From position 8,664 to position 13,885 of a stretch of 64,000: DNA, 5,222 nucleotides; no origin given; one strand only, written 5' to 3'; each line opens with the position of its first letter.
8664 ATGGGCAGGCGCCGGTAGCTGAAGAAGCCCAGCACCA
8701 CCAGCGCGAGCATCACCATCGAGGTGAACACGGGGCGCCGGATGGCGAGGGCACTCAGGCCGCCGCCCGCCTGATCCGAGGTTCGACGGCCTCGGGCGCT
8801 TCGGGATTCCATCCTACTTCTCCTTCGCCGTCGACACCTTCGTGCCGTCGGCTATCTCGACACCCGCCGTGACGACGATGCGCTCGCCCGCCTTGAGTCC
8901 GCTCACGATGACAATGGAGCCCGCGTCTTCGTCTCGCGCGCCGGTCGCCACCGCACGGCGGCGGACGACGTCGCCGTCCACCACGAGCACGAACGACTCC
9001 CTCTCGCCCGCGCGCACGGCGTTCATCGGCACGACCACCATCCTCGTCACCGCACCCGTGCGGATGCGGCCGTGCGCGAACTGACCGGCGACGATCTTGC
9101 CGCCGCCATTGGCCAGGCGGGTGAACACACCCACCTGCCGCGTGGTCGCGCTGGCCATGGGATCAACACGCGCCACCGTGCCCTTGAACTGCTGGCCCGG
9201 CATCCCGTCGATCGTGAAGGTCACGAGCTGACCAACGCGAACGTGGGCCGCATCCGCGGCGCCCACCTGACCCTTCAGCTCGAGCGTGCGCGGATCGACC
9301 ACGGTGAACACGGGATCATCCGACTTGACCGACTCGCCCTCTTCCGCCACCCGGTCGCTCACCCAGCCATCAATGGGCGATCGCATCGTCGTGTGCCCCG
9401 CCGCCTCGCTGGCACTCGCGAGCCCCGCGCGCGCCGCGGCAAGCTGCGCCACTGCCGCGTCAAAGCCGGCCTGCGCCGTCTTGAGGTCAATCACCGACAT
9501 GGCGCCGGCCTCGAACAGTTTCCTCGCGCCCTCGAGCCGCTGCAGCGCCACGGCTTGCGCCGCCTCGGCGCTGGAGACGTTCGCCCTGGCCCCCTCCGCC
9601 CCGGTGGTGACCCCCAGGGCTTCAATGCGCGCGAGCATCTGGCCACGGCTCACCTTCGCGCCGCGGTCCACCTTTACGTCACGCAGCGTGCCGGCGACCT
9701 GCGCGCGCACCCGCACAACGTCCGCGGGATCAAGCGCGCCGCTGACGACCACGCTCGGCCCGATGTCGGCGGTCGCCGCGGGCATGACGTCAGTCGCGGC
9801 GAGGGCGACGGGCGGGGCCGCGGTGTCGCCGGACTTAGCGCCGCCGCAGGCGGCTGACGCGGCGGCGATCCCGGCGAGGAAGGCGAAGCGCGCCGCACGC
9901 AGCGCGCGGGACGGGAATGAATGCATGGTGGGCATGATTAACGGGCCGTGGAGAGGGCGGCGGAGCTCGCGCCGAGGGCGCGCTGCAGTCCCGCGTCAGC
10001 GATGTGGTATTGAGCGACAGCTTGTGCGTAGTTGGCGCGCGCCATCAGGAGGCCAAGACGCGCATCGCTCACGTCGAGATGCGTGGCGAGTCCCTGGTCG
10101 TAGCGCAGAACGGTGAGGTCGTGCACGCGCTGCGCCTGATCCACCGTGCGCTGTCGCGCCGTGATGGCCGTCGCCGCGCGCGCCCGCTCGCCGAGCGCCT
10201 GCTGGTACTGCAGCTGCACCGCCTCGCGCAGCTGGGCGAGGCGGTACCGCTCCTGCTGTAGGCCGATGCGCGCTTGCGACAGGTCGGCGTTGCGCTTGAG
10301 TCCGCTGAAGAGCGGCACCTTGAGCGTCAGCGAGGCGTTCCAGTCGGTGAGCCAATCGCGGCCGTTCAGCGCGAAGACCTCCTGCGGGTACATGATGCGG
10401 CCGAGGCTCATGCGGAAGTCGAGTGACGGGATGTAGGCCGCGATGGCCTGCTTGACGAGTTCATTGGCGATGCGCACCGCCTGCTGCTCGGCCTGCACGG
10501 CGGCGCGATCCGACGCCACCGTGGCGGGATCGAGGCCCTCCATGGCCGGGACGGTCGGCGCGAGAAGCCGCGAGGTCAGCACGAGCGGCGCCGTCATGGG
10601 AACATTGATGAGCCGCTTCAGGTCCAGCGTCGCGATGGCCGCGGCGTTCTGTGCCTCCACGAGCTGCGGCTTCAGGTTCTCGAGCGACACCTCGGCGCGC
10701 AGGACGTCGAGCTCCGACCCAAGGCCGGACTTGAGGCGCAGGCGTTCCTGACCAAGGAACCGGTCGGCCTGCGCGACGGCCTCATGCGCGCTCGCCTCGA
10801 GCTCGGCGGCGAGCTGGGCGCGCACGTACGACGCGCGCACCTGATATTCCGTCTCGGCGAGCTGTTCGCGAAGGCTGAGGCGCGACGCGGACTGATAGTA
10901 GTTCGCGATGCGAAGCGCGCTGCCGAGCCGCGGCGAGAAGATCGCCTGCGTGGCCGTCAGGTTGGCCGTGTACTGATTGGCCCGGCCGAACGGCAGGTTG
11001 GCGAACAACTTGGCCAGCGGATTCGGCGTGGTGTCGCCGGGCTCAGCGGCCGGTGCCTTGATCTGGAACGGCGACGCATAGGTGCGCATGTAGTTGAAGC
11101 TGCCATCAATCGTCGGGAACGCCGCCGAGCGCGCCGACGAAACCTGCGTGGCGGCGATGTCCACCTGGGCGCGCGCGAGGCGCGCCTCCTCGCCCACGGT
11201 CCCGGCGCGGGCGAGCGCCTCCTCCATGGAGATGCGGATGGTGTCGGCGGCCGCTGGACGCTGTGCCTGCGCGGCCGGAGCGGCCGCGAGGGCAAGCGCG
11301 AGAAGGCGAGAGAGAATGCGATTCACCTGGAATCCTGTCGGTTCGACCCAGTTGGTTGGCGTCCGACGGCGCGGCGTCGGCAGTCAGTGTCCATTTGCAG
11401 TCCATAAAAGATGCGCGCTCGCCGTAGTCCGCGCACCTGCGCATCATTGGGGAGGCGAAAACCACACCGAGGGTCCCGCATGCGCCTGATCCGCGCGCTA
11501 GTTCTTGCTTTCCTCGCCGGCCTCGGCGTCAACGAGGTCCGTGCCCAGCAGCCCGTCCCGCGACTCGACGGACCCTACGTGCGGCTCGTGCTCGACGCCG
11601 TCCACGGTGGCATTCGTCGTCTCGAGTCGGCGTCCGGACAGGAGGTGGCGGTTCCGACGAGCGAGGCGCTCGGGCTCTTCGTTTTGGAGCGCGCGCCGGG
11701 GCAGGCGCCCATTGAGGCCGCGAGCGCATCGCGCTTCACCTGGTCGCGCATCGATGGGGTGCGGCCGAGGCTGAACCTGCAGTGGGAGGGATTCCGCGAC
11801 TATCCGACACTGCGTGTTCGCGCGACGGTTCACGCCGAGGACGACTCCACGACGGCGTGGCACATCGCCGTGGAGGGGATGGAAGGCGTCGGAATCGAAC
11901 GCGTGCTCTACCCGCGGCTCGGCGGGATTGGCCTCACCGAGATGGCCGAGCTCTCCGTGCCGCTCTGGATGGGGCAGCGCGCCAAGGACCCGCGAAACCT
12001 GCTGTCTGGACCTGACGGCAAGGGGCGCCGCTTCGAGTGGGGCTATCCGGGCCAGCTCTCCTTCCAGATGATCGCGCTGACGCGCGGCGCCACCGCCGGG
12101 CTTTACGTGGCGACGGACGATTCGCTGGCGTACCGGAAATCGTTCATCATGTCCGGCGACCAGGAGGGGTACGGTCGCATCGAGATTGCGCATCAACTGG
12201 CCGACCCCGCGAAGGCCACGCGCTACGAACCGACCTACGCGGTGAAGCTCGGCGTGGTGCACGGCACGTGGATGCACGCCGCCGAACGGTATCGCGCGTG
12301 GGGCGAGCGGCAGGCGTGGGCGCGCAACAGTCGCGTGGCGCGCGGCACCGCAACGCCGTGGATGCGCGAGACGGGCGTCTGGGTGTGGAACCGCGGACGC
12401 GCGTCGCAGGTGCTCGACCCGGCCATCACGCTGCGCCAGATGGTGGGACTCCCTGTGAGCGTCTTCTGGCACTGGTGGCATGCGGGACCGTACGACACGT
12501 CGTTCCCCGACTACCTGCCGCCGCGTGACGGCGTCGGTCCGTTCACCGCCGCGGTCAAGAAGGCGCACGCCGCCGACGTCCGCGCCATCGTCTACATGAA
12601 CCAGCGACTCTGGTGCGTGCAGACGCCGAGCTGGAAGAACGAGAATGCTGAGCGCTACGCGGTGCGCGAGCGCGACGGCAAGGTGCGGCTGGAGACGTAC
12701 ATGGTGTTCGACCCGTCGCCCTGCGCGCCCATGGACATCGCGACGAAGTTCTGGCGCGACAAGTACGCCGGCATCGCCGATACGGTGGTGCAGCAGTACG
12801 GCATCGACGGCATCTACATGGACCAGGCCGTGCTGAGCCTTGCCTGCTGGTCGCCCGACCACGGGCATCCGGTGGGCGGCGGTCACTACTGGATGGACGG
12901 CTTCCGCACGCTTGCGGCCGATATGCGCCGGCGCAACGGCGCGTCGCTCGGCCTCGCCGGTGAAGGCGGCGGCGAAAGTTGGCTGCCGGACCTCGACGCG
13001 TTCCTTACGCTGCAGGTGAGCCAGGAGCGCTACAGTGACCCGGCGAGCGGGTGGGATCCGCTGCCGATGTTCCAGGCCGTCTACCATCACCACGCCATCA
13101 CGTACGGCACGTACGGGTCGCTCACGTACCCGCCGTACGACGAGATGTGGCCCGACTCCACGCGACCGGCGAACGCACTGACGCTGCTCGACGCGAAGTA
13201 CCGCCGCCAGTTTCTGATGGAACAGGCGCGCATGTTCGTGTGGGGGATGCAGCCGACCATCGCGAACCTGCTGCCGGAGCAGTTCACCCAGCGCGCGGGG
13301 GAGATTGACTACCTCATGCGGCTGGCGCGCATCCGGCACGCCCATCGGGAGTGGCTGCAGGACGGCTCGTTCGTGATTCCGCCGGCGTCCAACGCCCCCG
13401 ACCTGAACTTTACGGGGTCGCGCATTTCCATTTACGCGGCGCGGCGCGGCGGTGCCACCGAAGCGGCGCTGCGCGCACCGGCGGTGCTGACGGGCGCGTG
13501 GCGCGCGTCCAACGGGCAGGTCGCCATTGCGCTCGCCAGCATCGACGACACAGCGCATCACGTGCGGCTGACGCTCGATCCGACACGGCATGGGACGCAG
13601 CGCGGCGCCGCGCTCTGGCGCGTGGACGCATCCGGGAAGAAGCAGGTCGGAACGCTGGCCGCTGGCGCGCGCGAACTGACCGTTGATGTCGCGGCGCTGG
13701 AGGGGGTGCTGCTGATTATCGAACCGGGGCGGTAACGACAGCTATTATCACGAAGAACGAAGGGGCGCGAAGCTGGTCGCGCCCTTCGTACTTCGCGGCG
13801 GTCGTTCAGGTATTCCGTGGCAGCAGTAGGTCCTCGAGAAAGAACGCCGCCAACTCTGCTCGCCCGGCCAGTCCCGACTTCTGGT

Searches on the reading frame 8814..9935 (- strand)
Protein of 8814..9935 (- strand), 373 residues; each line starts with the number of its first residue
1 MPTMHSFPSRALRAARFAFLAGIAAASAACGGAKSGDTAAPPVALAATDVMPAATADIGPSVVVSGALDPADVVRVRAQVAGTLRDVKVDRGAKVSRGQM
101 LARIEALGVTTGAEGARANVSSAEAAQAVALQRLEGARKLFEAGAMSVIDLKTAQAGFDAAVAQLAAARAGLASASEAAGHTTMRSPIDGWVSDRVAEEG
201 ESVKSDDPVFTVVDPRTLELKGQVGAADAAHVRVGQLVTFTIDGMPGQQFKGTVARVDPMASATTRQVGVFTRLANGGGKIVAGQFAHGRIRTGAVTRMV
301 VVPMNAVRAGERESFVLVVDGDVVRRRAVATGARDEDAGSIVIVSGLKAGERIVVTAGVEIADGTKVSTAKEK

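Call 62: search_protein_families(library=pfam, proteins=[window:8814-9935:-], max_evalue=0.001)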
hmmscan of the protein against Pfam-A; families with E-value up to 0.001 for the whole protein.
window:8814-9935:- (373 aa): 5 families
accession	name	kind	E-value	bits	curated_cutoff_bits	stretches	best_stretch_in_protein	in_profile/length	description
PF16576.10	HlyD_D23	-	5e-24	85.2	30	1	68-287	14-214/214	Barrel-sandwich domain of CusB or HlyD membrane-fusion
PF13437.12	HlyD_3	-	9.4e-20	71.8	22.2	1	183-277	1-96/106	HlyD family secretion protein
PF00364.28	Biotin_lipoyl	-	6.8e-07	29.5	22.1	0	74-104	43-73/73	Biotin-requiring enzyme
PF02321.23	OEP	-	6.4e-05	23.3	22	1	113-175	116-178/187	Outer membrane efflux protein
PF13533.13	Biotin_lipoyl_2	-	0.00035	20.8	29.8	1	74-105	1-32/32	Biotin-lipoyl like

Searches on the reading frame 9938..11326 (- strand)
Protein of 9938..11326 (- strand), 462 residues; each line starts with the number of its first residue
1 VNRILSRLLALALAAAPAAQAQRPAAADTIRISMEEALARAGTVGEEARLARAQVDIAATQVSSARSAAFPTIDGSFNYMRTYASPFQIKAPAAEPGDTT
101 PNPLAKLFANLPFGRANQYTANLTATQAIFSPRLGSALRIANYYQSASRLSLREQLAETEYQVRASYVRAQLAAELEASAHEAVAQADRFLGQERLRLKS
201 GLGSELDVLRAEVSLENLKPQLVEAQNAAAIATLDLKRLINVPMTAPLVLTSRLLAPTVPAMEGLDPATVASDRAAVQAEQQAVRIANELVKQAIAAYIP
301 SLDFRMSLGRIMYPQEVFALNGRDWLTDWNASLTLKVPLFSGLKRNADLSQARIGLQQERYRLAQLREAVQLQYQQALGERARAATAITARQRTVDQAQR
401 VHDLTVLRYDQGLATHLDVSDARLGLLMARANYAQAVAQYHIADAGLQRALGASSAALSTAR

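Call 62: search_protein_families(library=pfam, proteins=[window:9938-11326:-], max_evalue=0.001)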
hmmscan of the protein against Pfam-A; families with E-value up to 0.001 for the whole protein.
window:9938-11326:- (462 aa): 1 family
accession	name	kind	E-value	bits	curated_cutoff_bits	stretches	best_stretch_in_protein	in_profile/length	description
PF02321.23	OEP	-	4.4e-50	170.5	22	2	269-452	7-187/187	Outer membrane efflux protein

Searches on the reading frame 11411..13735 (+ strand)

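Call 62: search_protein_families(library=pfam, proteins=[window:11411-13735:+], max_evalue=0.001)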
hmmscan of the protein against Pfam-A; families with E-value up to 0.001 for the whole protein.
window:11411-13735:+ (774 aa): 1 family
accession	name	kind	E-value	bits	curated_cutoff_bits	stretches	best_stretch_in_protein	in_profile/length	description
PF19773.5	DUF6259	-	1.7e-111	372.6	28.7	1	272-568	1-300/300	Domain of unknown function (DUF6259)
